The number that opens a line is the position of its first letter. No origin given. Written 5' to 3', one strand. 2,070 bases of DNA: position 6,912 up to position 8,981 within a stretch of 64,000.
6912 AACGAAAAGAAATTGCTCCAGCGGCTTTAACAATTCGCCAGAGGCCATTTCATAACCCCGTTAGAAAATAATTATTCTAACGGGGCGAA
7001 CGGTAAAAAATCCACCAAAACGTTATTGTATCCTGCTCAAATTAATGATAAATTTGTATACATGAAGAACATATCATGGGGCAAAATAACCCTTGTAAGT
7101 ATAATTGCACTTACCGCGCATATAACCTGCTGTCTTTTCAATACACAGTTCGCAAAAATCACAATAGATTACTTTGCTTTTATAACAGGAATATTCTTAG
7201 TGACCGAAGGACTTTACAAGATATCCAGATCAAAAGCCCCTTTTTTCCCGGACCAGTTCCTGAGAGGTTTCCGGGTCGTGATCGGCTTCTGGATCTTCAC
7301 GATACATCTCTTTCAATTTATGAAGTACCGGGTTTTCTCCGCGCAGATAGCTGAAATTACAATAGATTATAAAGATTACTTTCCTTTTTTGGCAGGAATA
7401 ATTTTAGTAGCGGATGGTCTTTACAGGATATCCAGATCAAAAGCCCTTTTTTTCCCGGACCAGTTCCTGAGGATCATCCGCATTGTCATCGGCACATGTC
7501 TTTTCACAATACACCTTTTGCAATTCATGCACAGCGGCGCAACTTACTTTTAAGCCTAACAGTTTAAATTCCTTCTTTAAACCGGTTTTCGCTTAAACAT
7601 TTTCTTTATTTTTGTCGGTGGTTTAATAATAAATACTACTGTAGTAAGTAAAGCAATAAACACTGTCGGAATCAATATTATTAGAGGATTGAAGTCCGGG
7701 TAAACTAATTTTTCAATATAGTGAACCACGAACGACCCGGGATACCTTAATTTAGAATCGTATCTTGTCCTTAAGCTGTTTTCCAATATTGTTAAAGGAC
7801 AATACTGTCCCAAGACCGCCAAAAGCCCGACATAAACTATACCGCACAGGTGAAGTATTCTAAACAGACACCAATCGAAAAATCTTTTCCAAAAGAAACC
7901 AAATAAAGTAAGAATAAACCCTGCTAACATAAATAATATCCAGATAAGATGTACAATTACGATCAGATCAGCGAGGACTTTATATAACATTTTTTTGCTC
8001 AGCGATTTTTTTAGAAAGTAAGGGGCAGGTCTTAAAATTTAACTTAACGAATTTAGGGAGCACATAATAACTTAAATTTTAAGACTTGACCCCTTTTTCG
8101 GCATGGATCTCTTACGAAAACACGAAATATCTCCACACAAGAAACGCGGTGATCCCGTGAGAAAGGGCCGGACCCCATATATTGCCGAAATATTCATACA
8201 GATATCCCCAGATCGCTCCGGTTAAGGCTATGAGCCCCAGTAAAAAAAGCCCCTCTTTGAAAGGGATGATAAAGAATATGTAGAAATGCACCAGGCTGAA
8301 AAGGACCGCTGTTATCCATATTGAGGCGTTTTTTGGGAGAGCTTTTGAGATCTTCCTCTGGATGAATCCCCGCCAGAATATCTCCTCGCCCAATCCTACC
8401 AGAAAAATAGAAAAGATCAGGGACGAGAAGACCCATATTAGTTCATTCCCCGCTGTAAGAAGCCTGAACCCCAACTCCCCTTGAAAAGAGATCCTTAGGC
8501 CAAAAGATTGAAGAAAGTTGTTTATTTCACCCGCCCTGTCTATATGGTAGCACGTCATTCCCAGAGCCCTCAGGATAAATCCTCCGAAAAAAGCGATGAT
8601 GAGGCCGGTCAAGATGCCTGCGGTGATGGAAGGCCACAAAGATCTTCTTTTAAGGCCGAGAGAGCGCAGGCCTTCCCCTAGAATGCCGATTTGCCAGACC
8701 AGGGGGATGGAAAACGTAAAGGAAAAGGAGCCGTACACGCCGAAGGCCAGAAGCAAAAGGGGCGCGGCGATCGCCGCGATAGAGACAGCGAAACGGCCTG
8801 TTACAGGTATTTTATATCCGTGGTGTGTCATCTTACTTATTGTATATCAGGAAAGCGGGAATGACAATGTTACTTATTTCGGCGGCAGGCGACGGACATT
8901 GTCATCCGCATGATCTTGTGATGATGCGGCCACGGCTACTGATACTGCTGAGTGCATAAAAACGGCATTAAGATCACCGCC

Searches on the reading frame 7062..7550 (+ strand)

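Call 19: search_protein_families(library=pfam, proteins=[window:7062-7550:+], max_evalue=0.01)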
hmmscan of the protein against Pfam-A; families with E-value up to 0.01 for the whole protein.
window:7062-7550:+ (163 aa): 1 family
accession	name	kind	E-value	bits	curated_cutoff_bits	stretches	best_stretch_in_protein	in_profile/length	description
PF00916.26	Sulfate_transp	-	0.0027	17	23.2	0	4-93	53-147/380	Sulfate permease family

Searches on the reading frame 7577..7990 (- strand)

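Call 19: search_protein_families(library=pfam, proteins=[window:7577-7990:-], max_evalue=0.01)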
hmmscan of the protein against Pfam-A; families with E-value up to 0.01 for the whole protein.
window:7577-7990:- (137 aa): 1 family
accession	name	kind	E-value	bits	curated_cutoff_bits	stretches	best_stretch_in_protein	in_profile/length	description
PF10861.13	DUF2784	-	2.4e-19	69.8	29.7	1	5-117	2-104/109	Protein of Unknown function (DUF2784)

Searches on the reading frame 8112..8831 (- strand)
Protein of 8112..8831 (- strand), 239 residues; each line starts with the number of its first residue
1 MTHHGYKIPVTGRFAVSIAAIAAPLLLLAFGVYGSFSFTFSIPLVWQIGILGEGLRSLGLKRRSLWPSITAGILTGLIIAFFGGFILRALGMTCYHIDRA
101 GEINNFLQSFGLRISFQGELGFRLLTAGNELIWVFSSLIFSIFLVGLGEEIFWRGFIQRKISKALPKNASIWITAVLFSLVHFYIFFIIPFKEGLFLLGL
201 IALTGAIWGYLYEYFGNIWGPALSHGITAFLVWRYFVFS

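Call 19: search_protein_families(library=pfam, proteins=[window:8112-8831:-], max_evalue=0.01)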
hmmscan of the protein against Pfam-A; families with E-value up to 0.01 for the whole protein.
window:8112-8831:- (239 aa): 1 family
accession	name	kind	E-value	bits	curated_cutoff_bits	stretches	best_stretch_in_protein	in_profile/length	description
PF02517.21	Rce1-like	-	5e-17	62.4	22.4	1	133-229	3-91/93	Type II CAAX prenyl endopeptidase Rce1-like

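Call 79: search_protein_families(library=ncbifam, proteins=[window:8112-8831:-], max_evalue=1)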
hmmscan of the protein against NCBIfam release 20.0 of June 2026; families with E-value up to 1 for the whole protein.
window:8112-8831:- (239 aa): 9 families
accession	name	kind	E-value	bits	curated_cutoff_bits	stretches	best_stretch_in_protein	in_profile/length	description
NF040914.1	Mrt_core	domain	2e-08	34.2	100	1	138-231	4-100/108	myxosortase family intramembrane protease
NF040674.1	CPBP_fam_MrtP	equivalog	1e-07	31.8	250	1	126-187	237-308/354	myxosortase MrtP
NF040589.1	CPBP_Synerg_MrtS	equivalog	3.7e-07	30.5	130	1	139-219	77-162/170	Synerg-CTERM system glutamic-type intramembrane protease MrtS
NF041647.1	ABC_perm_CPBP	equivalog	7.2e-07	28.3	435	1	138-207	546-616/636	ABC transporter permease subunit/CPBP intramembrane protease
NF040594.1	CPBP_fam_MrtC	equivalog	2.4e-06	27.4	195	1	135-184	115-174/221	myxosortase MrtC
TIGR03008.1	pepcterm_CAAX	equivalog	2.1e-05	24.5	81.05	1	140-232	122-209/222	CAAX prenyl protease-related protein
NF040593.1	CPBP_fam_MrtX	exception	0.00019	21.3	180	1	137-232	133-229/238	myxosortase MrtX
NF033192.3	CPBP_JDVT_MrtJ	equivalog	0.0016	19.1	75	1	142-227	5-90/98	JDVT-CTERM system glutamic-type intramembrane protease MrtJ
NF038354.1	trnsprt_adja_43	subfamily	0.14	12.1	40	1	66-82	9-25/39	putative transporter small subunit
